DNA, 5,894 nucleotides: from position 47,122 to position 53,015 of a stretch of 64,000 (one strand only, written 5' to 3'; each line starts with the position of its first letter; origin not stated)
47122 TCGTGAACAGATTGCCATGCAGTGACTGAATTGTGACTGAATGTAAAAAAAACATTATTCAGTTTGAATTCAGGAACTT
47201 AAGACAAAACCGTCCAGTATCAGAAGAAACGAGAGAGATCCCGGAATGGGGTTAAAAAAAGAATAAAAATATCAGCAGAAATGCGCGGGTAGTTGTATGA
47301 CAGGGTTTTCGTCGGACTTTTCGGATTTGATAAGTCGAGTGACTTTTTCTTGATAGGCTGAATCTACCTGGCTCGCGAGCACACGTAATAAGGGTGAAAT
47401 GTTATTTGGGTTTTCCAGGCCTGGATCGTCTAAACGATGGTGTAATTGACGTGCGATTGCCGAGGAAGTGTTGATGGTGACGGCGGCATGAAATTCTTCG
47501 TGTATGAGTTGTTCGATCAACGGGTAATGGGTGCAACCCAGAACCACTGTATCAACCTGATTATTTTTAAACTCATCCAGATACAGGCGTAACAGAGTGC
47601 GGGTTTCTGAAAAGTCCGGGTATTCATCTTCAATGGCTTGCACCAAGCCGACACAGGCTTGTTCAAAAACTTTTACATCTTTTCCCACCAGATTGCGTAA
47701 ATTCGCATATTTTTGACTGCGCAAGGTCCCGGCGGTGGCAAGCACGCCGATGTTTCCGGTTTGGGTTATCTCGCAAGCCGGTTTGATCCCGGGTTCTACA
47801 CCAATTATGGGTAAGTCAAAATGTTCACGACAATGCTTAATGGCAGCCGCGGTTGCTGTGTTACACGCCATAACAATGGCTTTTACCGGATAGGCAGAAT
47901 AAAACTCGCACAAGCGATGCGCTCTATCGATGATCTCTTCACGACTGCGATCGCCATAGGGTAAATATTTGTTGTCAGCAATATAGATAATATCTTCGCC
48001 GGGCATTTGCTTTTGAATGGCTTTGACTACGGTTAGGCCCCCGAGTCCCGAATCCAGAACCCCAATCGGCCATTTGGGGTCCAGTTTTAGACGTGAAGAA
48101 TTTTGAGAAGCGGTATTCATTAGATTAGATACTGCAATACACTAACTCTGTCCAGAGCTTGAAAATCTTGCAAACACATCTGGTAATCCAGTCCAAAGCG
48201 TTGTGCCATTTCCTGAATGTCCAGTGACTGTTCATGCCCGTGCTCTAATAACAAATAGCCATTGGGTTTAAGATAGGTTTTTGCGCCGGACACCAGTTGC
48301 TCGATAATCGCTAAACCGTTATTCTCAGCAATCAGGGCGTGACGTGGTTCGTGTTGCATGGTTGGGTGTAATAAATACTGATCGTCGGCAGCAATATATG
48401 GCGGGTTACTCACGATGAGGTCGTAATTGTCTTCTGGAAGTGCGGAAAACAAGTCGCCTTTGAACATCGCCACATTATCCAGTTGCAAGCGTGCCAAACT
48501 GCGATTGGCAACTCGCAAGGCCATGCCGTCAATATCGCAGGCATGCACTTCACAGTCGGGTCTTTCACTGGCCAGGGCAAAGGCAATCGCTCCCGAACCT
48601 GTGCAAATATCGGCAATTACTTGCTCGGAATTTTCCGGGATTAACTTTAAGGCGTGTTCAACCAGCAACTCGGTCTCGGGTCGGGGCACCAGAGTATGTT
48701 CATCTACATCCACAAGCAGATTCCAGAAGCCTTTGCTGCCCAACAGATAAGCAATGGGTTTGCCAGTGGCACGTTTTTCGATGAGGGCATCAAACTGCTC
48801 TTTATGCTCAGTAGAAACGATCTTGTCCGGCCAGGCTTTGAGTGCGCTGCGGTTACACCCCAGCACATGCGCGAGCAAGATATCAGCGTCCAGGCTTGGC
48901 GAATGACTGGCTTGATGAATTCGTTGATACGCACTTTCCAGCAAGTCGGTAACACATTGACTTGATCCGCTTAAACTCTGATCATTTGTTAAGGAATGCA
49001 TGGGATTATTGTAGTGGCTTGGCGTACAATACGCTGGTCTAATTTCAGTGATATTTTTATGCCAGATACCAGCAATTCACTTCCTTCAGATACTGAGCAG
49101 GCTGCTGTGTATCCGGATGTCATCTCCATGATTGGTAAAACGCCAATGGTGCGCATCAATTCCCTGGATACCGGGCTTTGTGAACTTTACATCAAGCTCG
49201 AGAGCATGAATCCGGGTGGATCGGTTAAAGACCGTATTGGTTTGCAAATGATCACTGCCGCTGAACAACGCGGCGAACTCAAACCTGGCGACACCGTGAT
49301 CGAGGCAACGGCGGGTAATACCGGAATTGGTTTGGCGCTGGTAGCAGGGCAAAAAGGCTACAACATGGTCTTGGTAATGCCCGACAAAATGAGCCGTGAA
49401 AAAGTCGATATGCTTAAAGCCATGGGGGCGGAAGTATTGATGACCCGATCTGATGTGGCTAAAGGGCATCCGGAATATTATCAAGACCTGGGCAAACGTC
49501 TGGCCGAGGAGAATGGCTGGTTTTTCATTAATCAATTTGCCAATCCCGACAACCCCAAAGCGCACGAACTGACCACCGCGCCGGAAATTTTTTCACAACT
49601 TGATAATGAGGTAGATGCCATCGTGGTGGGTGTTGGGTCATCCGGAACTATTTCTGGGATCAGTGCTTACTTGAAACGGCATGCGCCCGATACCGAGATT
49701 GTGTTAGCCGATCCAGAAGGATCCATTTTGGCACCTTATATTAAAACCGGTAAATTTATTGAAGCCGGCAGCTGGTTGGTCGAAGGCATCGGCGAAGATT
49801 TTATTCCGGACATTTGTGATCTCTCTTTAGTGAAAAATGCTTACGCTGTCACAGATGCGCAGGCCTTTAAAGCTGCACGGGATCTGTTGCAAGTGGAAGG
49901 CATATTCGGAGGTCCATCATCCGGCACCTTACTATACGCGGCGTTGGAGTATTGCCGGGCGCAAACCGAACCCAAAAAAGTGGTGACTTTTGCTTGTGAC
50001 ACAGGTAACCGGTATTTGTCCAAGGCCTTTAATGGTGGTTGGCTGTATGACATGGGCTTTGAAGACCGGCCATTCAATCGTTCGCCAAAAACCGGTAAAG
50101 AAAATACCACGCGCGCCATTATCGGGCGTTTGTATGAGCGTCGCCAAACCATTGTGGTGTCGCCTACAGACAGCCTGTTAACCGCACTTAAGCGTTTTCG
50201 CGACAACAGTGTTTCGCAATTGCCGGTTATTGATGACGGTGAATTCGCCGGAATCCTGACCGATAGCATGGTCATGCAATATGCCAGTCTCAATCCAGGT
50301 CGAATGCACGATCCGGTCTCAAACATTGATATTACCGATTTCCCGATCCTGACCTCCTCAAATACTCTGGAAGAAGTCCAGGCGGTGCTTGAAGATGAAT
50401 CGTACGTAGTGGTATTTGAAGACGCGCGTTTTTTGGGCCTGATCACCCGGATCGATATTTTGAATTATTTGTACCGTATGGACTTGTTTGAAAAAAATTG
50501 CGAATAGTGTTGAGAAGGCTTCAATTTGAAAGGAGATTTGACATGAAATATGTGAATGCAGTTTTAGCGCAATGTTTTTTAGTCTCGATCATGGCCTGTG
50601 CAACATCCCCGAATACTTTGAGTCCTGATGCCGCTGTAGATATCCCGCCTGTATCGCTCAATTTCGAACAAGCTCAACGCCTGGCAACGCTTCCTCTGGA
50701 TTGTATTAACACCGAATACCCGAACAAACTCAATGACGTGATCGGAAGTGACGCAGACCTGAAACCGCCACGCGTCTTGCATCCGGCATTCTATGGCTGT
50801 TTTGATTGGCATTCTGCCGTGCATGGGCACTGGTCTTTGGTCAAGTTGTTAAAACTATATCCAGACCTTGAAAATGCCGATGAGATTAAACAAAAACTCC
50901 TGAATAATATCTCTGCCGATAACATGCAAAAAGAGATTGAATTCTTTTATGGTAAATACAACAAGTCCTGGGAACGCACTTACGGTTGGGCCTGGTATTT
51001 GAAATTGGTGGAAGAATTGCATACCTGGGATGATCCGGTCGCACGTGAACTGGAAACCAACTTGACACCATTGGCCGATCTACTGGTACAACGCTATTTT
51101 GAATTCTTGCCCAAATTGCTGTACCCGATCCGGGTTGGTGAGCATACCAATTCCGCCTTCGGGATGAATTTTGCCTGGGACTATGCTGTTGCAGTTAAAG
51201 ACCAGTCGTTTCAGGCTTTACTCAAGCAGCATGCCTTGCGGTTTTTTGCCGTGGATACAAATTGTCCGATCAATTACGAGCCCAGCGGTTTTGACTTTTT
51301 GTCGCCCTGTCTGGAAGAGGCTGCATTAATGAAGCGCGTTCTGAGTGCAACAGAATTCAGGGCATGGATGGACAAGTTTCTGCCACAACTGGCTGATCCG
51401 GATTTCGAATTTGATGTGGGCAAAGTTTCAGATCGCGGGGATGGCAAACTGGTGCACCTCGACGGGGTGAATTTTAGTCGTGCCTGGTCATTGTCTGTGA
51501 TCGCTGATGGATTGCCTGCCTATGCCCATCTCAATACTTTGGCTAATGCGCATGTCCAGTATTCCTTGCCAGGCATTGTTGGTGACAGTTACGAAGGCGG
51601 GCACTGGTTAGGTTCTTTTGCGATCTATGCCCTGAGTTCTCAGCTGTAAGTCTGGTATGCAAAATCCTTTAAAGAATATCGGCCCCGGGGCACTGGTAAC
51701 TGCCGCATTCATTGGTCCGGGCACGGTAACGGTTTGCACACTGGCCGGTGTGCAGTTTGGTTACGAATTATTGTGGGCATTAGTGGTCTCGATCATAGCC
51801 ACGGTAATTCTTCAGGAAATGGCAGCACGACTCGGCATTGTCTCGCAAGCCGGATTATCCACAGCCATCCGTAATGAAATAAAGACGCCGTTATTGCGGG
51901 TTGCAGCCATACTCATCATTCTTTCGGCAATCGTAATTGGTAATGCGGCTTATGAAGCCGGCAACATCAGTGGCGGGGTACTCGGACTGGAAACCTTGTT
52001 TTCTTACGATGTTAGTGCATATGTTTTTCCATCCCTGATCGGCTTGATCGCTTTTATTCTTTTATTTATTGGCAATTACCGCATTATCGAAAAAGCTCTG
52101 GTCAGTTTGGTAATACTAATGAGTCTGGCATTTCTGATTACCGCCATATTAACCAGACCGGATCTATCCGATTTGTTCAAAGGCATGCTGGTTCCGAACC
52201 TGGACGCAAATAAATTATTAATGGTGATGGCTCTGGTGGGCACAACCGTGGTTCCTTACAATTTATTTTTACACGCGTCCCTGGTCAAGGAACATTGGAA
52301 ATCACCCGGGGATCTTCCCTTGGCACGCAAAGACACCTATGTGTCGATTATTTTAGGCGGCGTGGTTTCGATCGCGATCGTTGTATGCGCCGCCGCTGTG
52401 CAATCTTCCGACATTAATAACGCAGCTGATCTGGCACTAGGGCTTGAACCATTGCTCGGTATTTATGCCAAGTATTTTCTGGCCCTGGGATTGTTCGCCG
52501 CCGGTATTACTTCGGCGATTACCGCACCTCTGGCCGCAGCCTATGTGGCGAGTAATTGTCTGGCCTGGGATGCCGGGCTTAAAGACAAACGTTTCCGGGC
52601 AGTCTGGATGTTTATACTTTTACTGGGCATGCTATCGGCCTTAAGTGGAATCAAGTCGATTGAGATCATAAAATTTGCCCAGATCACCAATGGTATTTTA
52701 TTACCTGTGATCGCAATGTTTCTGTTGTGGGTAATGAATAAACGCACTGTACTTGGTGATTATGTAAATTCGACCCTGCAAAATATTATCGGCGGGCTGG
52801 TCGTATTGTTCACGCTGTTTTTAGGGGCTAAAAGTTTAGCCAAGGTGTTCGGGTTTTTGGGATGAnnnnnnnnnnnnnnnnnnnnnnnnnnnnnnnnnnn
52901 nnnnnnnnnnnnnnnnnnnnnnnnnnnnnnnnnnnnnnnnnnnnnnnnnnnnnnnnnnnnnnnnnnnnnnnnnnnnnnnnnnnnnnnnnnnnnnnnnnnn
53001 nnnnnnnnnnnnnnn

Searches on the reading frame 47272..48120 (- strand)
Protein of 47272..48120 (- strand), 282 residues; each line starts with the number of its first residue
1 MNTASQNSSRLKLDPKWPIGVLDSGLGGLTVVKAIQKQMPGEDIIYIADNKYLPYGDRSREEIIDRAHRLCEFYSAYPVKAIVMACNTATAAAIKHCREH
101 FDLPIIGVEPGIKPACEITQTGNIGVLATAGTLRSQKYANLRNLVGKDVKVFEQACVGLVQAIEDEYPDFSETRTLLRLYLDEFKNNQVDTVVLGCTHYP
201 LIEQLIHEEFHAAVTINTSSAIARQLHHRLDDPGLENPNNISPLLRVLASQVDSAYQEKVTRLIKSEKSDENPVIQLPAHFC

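Call 56: search_protein_families(library=pfam, proteins=[window:47272-48120:-], max_evalue=0.00001)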
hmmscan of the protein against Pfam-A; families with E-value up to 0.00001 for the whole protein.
window:47272-48120:- (282 aa): 1 family
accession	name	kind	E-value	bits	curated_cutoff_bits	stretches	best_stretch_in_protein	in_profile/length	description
PF01177.27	Asp_Glu_race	-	2.8e-18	66.9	31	1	30-223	11-208/211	Asp/Glu/Hydantoin racemase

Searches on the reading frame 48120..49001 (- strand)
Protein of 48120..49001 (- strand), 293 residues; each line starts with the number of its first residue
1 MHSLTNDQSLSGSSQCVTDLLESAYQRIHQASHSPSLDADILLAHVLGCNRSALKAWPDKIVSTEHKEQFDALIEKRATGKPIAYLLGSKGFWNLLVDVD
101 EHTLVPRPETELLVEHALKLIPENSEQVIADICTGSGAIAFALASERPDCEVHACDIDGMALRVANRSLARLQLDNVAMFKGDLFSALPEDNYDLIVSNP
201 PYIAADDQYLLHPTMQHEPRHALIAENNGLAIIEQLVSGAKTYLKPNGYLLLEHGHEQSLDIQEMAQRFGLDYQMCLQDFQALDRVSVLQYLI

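Call 56: search_protein_families(library=pfam, proteins=[window:48120-49001:-], max_evalue=0.00001)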
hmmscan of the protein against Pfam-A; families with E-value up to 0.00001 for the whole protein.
window:48120-49001:- (293 aa): 7 families
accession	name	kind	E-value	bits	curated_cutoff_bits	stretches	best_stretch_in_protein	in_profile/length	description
PF05175.20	MTS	-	9.2e-21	74.7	23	1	111-223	21-130/170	Methyltransferase small domain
PF17827.6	PrmC_N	-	1.5e-20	74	23.4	1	19-88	1-71/71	PrmC N-terminal domain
PF13847.12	Methyltransf_31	-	4.2e-14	52.9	27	1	125-259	3-117/145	Methyltransferase domain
PF13649.12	Methyltransf_25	-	6.5e-09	36.8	27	1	129-199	1-71/97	Methyltransferase domain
PF08242.18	Methyltransf_12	-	1.1e-07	32.9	30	1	131-199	2-72/98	Methyltransferase domain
PF02390.23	Methyltransf_4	-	9.8e-07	28.8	24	1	126-190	2-66/173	Putative methyltransferase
PF06325.19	PrmA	-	9.9e-06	25.7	22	0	117-199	154-233/296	Ribosomal protein L11 methyltransferase (PrmA)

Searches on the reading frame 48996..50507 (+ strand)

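Call 22: search_protein_families(library=ncbifam, proteins=[window:48996-50507:+], max_evalue=0.00001)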
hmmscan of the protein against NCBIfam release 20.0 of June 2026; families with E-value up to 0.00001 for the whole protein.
window:48996-50507:+ (503 aa): 38 families (the best 25 are shown)
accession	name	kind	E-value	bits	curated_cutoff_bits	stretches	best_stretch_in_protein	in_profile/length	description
TIGR01137.1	cysta_beta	equivalog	4.4e-122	408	510.25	1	40-492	3-456/457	cystathionine beta-synthase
NF007989.0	PRK10717.1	equivalog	5e-105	351.3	387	1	38-357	4-329/334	cysteine synthase A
TIGR01136.1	cysKM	subfamily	4.3e-93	311.9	344.15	1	44-344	3-297/299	cysteine synthase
TIGR01139.1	cysK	equivalog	1.6e-90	303.4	350.95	1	44-344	3-296/298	cysteine synthase A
NF053679.1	CysteaSynCapA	equivalog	2.3e-78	263.3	600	1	35-355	3-329/329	cysteate synthase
NF008735.0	PRK11761.1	equivalog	2.6e-76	256.7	413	1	41-343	5-291/296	cysteine synthase CysM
TIGR03945.1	PLP_SbnA_fam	equivalog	8.5e-71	238.5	349.95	1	43-350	2-304/304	2,3-diaminopropionate biosynthesis protein SbnA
TIGR01138.1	cysM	equivalog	1.4e-70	238.1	394.2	1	43-344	3-288/290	cysteine synthase B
NF052478.1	CystDsulMYC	equivalog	1.7e-33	116.4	600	1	62-357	37-337/354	L-cysteine desulfhydrase Cds1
NF005292.0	PRK06815.1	equivalog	4.3e-25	88.4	371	1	46-257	19-222/320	threonine/serine dehydratase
NF006094.0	PRK08246.1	subfamily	1.6e-22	80.3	331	1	33-243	8-203/310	serine/threonine dehydratase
TIGR01124.1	ilvA_2Cterm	equivalog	3.3e-22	78.7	411.3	1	42-244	11-205/499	threonine ammonia-lyase, biosynthetic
TIGR01127.1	ilvA_1Cterm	equivalog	5.6e-22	78.3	378.75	1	62-243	15-186/380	threonine ammonia-lyase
NF006390.0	PRK08639.1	equivalog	2.2e-21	76.3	421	1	42-332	19-309/418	threonine ammonia-lyase IlvA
NF006674.0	PRK09224.1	subfamily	1.1e-20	73.8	577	1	42-243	19-212/508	threonine ammonia-lyase IlvA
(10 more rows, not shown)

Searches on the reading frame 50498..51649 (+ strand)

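Call 22: search_protein_families(library=ncbifam, proteins=[window:50498-51649:+], max_evalue=0.00001)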
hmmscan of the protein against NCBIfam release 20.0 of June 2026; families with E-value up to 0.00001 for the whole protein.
window:50498-51649:+ (383 aa): 0 families

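Call 57: search_protein_families(library=pfam, proteins=[window:50498-51649:+], max_evalue=0.001)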
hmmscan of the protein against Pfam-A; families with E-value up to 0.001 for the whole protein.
window:50498-51649:+ (383 aa): 1 family
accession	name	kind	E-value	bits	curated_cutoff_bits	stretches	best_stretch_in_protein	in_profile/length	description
PF11199.13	DUF2891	-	3.3e-132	440.9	25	1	61-378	2-325/325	Protein of unknown function (DUF2891)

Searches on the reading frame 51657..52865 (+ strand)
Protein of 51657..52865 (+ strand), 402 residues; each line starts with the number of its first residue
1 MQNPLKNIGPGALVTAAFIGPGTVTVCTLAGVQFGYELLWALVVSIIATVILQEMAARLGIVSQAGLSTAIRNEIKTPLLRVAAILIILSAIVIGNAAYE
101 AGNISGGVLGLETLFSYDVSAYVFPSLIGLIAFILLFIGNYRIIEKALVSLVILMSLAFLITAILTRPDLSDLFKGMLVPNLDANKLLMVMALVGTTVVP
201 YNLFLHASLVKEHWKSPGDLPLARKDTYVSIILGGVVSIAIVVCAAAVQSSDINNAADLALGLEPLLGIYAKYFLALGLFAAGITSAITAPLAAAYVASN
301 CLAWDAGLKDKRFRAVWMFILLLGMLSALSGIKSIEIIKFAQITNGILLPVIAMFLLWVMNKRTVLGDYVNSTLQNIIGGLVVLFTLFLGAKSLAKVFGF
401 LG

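Call 22: search_protein_families(library=ncbifam, proteins=[window:51657-52865:+], max_evalue=0.00001)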
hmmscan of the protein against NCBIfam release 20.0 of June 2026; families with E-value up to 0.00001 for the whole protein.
window:51657-52865:+ (402 aa): 3 families
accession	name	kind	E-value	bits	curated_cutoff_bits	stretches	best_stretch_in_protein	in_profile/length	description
NF001923.0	PRK00701.1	subfamily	1.5e-44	152.4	430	1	5-397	34-435/439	Mn(2+) uptake NRAMP transporter MntH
TIGR01197.1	nramp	subfamily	1.5e-29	103.5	272.5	1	5-212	4-209/390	metal ion transporter, metal ion (Mn2+/Fe2+) transporter (Nramp) family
NF037982.1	Nramp_1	equivalog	3.8e-24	85.6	50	1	9-208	1-203/404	Nramp family divalent metal transporter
